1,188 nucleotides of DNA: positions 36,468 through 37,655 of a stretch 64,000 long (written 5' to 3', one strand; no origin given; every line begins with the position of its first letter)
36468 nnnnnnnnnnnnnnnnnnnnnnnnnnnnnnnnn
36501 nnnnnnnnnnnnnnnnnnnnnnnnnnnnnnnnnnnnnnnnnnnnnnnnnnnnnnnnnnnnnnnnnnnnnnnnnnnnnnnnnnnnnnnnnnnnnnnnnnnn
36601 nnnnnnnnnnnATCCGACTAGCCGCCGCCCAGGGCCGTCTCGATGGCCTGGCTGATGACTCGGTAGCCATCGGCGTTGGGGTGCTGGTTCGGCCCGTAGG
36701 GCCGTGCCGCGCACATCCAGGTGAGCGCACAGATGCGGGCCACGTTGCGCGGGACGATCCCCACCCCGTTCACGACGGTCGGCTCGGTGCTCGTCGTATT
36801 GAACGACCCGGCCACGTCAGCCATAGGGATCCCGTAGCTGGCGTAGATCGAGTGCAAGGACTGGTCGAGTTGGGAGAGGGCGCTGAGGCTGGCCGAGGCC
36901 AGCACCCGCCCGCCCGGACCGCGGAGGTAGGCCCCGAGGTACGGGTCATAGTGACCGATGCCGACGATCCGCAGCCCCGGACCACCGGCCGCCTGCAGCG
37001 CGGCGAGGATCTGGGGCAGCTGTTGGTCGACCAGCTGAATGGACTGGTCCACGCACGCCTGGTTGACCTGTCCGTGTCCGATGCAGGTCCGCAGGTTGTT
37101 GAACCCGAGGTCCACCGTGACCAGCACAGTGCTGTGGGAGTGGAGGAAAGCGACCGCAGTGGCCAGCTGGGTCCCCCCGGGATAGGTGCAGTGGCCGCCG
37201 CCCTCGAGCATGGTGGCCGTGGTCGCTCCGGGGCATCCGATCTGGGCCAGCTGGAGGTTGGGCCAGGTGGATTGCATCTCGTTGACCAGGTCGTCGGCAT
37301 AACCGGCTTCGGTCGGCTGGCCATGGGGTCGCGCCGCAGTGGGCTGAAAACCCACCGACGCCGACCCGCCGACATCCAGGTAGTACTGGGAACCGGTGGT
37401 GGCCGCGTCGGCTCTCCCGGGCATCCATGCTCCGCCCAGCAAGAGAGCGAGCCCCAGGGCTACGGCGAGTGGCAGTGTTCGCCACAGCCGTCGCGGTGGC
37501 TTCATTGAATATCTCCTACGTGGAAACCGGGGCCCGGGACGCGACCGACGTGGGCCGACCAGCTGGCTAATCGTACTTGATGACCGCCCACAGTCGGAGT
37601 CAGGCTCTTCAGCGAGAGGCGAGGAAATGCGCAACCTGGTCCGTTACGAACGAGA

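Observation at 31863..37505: Candidate undescribed pathway: histidine phosphatase, ComA (phosphosulfolactate synthase), VOC, adenylating ligase and AT3 membrane acyltransferase operon, facing a secreted SGNH hydrolase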

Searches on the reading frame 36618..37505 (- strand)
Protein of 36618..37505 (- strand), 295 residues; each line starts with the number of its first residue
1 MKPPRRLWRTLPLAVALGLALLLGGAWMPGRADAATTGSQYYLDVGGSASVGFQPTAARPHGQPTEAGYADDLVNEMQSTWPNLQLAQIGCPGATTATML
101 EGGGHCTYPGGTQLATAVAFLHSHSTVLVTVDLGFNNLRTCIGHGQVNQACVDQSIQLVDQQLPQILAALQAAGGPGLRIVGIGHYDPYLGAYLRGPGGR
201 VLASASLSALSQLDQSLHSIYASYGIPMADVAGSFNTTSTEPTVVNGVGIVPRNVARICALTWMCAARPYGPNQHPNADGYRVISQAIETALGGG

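Call 3: search_protein_families(library=pfam, proteins=[window:36618-37505:-], max_evalue=0.01)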
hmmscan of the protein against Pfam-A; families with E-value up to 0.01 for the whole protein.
window:36618-37505:- (295 aa): 1 family
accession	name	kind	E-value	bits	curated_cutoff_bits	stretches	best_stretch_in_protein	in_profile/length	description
PF13472.12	Lipase_GDSL_2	-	3.7e-10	41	32.9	1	46-283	3-178/178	GDSL-like Lipase/Acylhydrolase family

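Call 4: search_protein_families(library=ncbifam, proteins=[window:36618-37505:-], max_evalue=0.01)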
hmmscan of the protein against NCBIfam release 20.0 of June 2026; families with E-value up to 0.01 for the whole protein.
window:36618-37505:- (295 aa): 0 families

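Call 39: search_solved_structures(query=window:36618-37505:-, max_evalue=1, show_alignments=2)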
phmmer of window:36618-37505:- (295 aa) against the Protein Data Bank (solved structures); distinct sequences matched with E-value up to 1: 0.

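Call 61: find_homologous_proteins(query=window:36618-37505:-, max_evalue=0.00001)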
Query window:36618-37505:- (295 aa): 444 proteins with E <= 0.00001 among 8000 candidates; the best 120 are listed.
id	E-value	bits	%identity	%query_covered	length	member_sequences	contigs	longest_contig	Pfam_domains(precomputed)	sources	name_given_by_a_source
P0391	1.5e-194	663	100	100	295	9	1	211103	PF13472.13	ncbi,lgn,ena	-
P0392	8.0e-164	562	83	100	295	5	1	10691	PF13472.13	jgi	jgi:hypothetical protein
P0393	8.1e-162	556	83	100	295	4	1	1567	PF13472.13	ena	-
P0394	9.6e-162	556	86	92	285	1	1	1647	PF13472.13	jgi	jgi:lysophospholipase L1-like esterase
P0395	1.4e-156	539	87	93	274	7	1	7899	PF13472.13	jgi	jgi:lysophospholipase L1-like esterase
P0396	3.4e-154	531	78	100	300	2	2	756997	PF13472.13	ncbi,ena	-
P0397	1.2e-145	503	75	100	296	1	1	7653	PF13472.13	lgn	-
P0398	1.5e-145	502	75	100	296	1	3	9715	PF13472.13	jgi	jgi:GDSL-like Lipase/Acylhydrolase family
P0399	2.9e-145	501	74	100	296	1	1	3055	PF13472.13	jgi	jgi:lysophospholipase L1-like esterase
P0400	3.1e-145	501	73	100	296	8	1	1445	PF13472.13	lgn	-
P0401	7.0e-145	500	74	100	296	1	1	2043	PF13472.13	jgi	jgi:lysophospholipase L1-like esterase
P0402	1.0e-144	500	74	100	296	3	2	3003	PF13472.13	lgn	-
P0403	1.9e-144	499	75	100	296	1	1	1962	PF13472.13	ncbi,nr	ncbi:MAG TPA: SGNH/GDSL hydrolase family protein [Acidimicrobiales bacterium]|nr:SGNH/GDSL hydrolase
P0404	9.6e-143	493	74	100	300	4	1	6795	PF13472.13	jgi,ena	-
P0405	1.3e-142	493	72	100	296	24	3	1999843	PF13472.13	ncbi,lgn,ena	-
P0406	1.8e-142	492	73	100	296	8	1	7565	PF13472.13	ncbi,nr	ncbi:MAG TPA: SGNH/GDSL hydrolase family protein [Acidimicrobiales bacterium]|nr:SGNH/GDSL hydrolase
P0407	4.1e-140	485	73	100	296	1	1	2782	PF13472.13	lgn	-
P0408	9.2e-139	480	71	100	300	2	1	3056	PF13472.13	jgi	jgi:lysophospholipase L1-like esterase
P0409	1.4e-138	480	71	100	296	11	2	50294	PF13472.13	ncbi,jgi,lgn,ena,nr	ncbi:MAG TPA: SGNH/GDSL hydrolase family protein [Acidimicrobiales bacterium]|jgi:hypothetical prote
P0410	5.9e-137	474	74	97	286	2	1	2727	PF13472.13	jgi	jgi:hypothetical protein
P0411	3.0e-99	350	58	92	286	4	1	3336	PF13472.13,PF00657.29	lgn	-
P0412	2.6e-97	344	55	97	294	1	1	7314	PF13472.13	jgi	jgi:lysophospholipase L1-like esterase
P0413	4.8e-97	343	56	95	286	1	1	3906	PF13472.13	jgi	jgi:lysophospholipase L1-like esterase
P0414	5.7e-96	340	53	99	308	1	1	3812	PF13472.13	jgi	jgi:lysophospholipase L1-like esterase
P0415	6.6e-96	339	59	85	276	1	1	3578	PF13472.13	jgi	jgi:lysophospholipase L1-like esterase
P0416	3.5e-95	337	76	67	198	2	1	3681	PF13472.13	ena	-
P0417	8.4e-95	336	55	97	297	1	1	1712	PF13472.13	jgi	jgi:hypothetical protein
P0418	1.4e-94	335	56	95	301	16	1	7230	PF13472.13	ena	-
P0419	2.0e-94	335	62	81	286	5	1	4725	PF13472.13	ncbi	-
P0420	2.1e-94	335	56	95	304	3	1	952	PF13472.13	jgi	jgi:hypothetical protein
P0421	1.0e-93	332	56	87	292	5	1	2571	PF13472.13,PF00657.29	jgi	jgi:lysophospholipase L1-like esterase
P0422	1.7e-93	332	56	89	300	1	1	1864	PF13472.13,PF00657.29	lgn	-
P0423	1.7e-93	332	54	94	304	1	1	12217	PF13472.13,PF00657.29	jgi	jgi:lysophospholipase L1-like esterase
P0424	1.8e-93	331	55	97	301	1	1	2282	PF13472.13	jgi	jgi:GDSL-like Lipase/Acylhydrolase family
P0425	7.2e-93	329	58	86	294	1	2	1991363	PF13472.13,PF00657.29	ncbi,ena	-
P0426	2.1e-92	328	54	100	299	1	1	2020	PF13472.13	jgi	jgi:lysophospholipase L1-like esterase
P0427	2.6e-92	328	57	90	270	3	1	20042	PF13472.13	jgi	jgi:hypothetical protein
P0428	3.0e-92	327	56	97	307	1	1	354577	PF13472.13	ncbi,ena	-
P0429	3.1e-92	327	76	67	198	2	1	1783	PF13472.13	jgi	jgi:lysophospholipase L1-like esterase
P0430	7.7e-92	326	57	88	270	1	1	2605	PF13472.13,PF00657.29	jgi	jgi:lysophospholipase L1-like esterase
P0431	9.9e-92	326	53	98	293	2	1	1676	PF13472.13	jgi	jgi:lysophospholipase L1-like esterase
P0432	3.2e-91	324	58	84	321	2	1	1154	PF13472.13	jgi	jgi:lysophospholipase L1-like esterase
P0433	4.9e-91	323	57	85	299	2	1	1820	PF13472.13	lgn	-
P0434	7.7e-91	323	56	88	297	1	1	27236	PF13472.13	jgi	jgi:hypothetical protein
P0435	8.7e-91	323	56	85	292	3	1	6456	PF13472.13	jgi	jgi:lysophospholipase L1-like esterase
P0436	9.3e-91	323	53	97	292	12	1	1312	PF13472.13,PF00657.29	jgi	jgi:lysophospholipase L1-like esterase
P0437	1.1e-90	322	57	87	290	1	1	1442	PF13472.13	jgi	jgi:lysophospholipase L1-like esterase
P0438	1.3e-90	322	57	86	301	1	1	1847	PF13472.13,PF00657.29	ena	-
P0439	2.1e-90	321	55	91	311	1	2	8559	PF13472.13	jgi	jgi:hypothetical protein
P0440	2.2e-90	321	54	98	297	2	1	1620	PF13472.13,PF00657.29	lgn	-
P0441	2.4e-90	321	53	91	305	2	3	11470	PF13472.13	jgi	jgi:hypothetical protein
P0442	3.1e-90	321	52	99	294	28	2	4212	PF13472.13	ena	-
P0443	4.0e-90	320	56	85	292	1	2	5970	PF13472.13,PF00657.29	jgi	jgi:lysophospholipase L1-like esterase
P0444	4.4e-90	320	53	97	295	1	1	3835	PF13472.13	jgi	jgi:lysophospholipase L1-like esterase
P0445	4.6e-90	320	54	91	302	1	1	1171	PF13472.13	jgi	jgi:lysophospholipase L1-like esterase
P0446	4.7e-90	320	58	82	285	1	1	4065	PF13472.13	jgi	jgi:hypothetical protein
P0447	5.6e-90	320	58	84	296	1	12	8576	PF13472.13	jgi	jgi:hypothetical protein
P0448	5.8e-90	320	52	97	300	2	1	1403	PF13472.13,PF00657.29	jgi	jgi:lysophospholipase L1-like esterase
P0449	7.1e-90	320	59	84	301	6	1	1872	PF13472.13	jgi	jgi:hypothetical protein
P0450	1.0e-89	319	57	85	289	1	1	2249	PF13472.13,PF00657.29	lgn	-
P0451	1.2e-89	319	58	84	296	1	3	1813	PF13472.13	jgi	jgi:hypothetical protein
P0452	1.2e-89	319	57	82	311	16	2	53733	PF13472.13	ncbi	-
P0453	1.3e-89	319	58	84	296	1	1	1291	PF13472.13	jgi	jgi:hypothetical protein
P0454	1.9e-89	318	52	99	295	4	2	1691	PF13472.13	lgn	-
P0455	2.0e-89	318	57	83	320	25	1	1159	PF13472.13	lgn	-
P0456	2.1e-89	318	53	99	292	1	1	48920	PF13472.13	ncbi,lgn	ncbi:MAG TPA: SGNH/GDSL hydrolase family protein [Acidimicrobiales bacterium]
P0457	2.1e-89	318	53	96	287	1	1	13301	PF13472.13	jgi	jgi:lysophospholipase L1-like esterase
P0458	2.6e-89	318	53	92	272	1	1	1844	PF13472.13,PF00657.29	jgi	jgi:lysophospholipase L1-like esterase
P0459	2.6e-89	318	53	98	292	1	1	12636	PF13472.13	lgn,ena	-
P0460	2.8e-89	318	58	82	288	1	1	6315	PF13472.13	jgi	jgi:hypothetical protein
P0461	2.8e-89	318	53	92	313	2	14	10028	PF13472.13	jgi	jgi:lysophospholipase L1-like esterase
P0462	2.8e-89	318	52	95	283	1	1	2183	PF13472.13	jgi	jgi:lysophospholipase L1-like esterase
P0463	4.4e-89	317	54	86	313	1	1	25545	PF13472.13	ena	-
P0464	4.4e-89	317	56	85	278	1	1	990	PF13472.13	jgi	jgi:hypothetical protein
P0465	5.3e-89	317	53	96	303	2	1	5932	PF13472.13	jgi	jgi:lysophospholipase L1-like esterase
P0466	7.1e-89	316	53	99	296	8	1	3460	PF13472.13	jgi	jgi:lysophospholipase L1-like esterase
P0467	8.0e-89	316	55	89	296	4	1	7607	PF13472.13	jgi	jgi:lysophospholipase L1-like esterase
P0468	9.5e-89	316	55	85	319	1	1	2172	PF13472.13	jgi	jgi:lysophospholipase L1-like esterase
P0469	9.8e-89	316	53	96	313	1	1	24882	PF13472.13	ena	-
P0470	1.1e-88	316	54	94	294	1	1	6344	PF13472.13,PF00657.29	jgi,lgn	jgi:lysophospholipase L1-like esterase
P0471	1.5e-88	315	52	94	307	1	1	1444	PF13472.13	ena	-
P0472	1.7e-88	315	57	82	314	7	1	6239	PF13472.13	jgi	jgi:GDSL-like Lipase/Acylhydrolase family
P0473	1.8e-88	315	57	86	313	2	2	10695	PF13472.13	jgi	jgi:lysophospholipase L1-like esterase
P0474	2.6e-88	315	55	88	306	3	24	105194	PF13472.13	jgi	jgi:hypothetical protein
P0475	2.7e-88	314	55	89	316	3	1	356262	PF13472.13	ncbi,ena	-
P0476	3.4e-88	314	56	81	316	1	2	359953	PF13472.13,PF00657.29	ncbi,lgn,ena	-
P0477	4.3e-88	314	57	83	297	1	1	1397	PF13472.13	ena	-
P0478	4.6e-88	314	55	87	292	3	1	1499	PF13472.13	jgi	jgi:lysophospholipase L1-like esterase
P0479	4.9e-88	314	55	96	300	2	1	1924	PF13472.13,PF00657.29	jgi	jgi:lysophospholipase L1-like esterase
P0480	6.6e-88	313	56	88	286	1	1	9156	PF13472.13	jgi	jgi:lysophospholipase L1-like esterase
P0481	6.8e-88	313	55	82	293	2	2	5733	PF13472.13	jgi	jgi:lysophospholipase L1-like esterase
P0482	7.1e-88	313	57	85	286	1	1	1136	PF13472.13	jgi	-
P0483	7.3e-88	313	52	97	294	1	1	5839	PF13472.13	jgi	jgi:lysophospholipase L1-like esterase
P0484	8.3e-88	313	55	86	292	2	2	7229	PF13472.13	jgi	jgi:lysophospholipase L1-like esterase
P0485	8.8e-88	313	55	82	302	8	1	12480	PF13472.13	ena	-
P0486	9.8e-88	313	52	97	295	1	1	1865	PF13472.13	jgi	jgi:hypothetical protein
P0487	1.0e-87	313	55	87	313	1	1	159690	PF13472.13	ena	-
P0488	1.2e-87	312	54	88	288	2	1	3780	PF13472.13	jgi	jgi:GDSL-like Lipase/Acylhydrolase family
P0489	1.2e-87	312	55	84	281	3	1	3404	PF13472.13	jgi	-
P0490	1.7e-87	312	56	86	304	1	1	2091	PF13472.13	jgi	jgi:lysophospholipase L1-like esterase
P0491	1.8e-87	312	55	87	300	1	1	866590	PF13472.13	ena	-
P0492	2.0e-87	312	55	87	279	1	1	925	PF13472.13,PF00657.29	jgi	jgi:lysophospholipase L1-like esterase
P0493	2.3e-87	311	56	85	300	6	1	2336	PF13472.13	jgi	jgi:lysophospholipase L1-like esterase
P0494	2.5e-87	311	55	84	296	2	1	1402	PF13472.13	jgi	jgi:lysophospholipase L1-like esterase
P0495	3.3e-87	311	53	87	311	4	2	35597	PF13472.13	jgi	jgi:hypothetical protein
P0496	3.3e-87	311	56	86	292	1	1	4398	PF13472.13,PF00657.29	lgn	-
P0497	4.3e-87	311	53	94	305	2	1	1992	PF13472.13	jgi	jgi:lysophospholipase L1-like esterase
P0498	6.8e-87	310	58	82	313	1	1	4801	PF13472.13,PF00657.29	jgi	jgi:lysophospholipase L1-like esterase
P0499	6.8e-87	310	57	85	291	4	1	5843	PF13472.13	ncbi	-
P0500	7.6e-87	310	55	86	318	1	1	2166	PF13472.13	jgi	jgi:hypothetical protein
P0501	1.0e-86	309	56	87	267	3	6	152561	PF13472.13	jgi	jgi:hypothetical protein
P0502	1.6e-86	309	56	85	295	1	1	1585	PF13472.13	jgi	jgi:lysophospholipase L1-like esterase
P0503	1.7e-86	309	57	85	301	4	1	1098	PF13472.13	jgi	jgi:lysophospholipase L1-like esterase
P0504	1.7e-86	309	56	84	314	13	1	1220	PF13472.13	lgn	-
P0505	1.9e-86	308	53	87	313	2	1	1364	PF13472.13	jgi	jgi:hypothetical protein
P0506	2.1e-86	308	57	85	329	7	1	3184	PF13472.13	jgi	jgi:lysophospholipase L1-like esterase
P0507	2.2e-86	308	56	85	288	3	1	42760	PF13472.13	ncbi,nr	ncbi:MAG TPA: GDSL-type esterase/lipase family protein [Acidimicrobiales bacterium]|nr:GDSL-type est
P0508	2.6e-86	308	54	95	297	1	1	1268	PF13472.13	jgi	jgi:hypothetical protein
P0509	2.8e-86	308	57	80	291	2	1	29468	PF13472.13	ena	-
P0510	3.7e-86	307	55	89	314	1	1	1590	PF13472.13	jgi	jgi:lysophospholipase L1-like esterase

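Call 63: find_encoding_contigs(protein=P0391, flank=10000, max_places=2)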
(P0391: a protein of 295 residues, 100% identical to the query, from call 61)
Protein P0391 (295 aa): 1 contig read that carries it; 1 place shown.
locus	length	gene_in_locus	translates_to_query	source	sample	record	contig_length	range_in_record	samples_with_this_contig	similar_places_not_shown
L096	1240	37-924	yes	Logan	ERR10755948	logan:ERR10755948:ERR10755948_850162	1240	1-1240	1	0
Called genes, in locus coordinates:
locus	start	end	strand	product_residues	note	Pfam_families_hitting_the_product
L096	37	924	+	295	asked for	PF13472:Lipase_GDSL_2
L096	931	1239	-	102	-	?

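Call 73: predict_structure(alignment_id=A3)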
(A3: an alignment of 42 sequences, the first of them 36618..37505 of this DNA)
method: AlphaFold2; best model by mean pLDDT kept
length: 295 residues; sequences in the alignment: 42
mean_pLDDT: 85.7   pTM: 0.81
mean pLDDT of the five models: 85.7, 85.5, 85.3, 84.1, 83.4
residues with pLDDT >= 90: 192; 70-90: 60; 50-70: 10; < 50: 33
segments of 3 or more residues with pLDDT < 50: 1-5, 7-31
pLDDT, mean of each block of 10 residues (from residue 1): 43 42 44 60 81 84 85 90 91 89 81 94 95 94 92 98 98 93 95 92 95 98 98 94 92 96 91 91 95 73
secondary structure, 60 per line:
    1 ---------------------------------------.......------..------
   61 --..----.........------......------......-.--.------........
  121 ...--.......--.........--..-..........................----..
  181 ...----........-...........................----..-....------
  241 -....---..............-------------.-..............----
elements in order: E40-46 H69-77 E84-89 H96-101 H113-123 E126-132 H135-141 H149-174 E179-183 H188-195 H197-223 H231-234 E242-245 E249-252 H253-261 H278-291

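Call 75: fold_search(model_id=the predicted structure, library=pdb)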
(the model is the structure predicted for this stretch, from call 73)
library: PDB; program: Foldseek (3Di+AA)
matches with E <= 10: 1563; with E <= 0.001: 52
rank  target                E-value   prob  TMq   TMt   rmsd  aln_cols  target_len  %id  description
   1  5mal_A                1.8e-08  1.00  0.52  0.63   5.5       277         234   18  Crystal structure of extracelular lipase from Streptomyces rimosus at 1.7A resolution (released 2017-06-14)
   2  3rjt_A                8.5e-08  1.00  0.49  0.64   6.3       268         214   16  Crystal structure of lipolytic protein G-D-S-L family from Alicyclobacillus acidocaldarius subsp. acidocaldarius DSM 4 (released 2011-04-27)
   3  5bn1_A                1.2e-07  1.00  0.49  0.64   6.9       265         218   14  Structure of Axe2-W215I, an acetyl xylan esterase from Geobacillus stearothermophilus (released 2016-06-29)
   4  4hyq                  1.5e-07  1.00  0.52  0.63   5.6       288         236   17  Crystal structure of phospholipase A1 from Streptomyces albidoflavus NA297 (released 2013-05-29)
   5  4jko_A                2.9e-07  1.00  0.47  0.60   7.2       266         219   15  Crystal structure of a catalytic mutant of Axe2 (Axe2_S15A), an acetylxylan esterase from Geobacillus stearothermophil (released 2014-02-12)
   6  7e16_A                4.1e-07  1.00  0.54  0.75   5.5       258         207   15  crystal structure of GDSL esterase from Geobacillus thermodenitrificans (released 2021-04-14)
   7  4oap_A                4.6e-07  1.00  0.46  0.60   7.4       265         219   14  An Axe2 mutant (W190I), an acetyl-xylooligosaccharide esterase from Geobacillus Stearmophilus (released 2015-01-14)
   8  6nkd_A                6.5e-07  1.00  0.51  0.68   5.7       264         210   13  Crystal Structure of the Lipase Lip_vut3 from Goat Rumen metagenome. (released 2020-01-22)
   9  4jj4_A                1.1e-06  1.00  0.47  0.60   7.4       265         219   15  Crystal structure of a catalytic mutant of Axe2 (Axe2-D191A), an acetylxylan esterase from Geobacillus stearothermophi (released 2014-03-12)
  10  8ik1_A                2.2e-06  1.00  0.50  0.70   6.1       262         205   14  EstL5 in complex of PMSF (released 2023-03-29)
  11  8zbc_C                2.5e-06  1.00  0.43  0.56   7.0       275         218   15  An acyltransferase with selective perhydrolytic activity (released 2025-04-30)
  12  8ik1_B                3.0e-06  1.00  0.58  0.80   3.4       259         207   15  EstL5 in complex of PMSF (released 2023-03-29)
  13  8zbc_B                3.2e-06  1.00  0.41  0.50   7.9       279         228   15  An acyltransferase with selective perhydrolytic activity (released 2025-04-30)
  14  9l37                  4.0e-06  1.00  0.46  0.50   8.8       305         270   13  Crystal structure of AnAE-N267D-A101F mutant (released 2025-10-29)
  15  7bxc_J                6.4e-06  1.00  0.51  0.66   5.9       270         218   12  Crystal structure of Ca_00311 form II (released 2021-04-21)
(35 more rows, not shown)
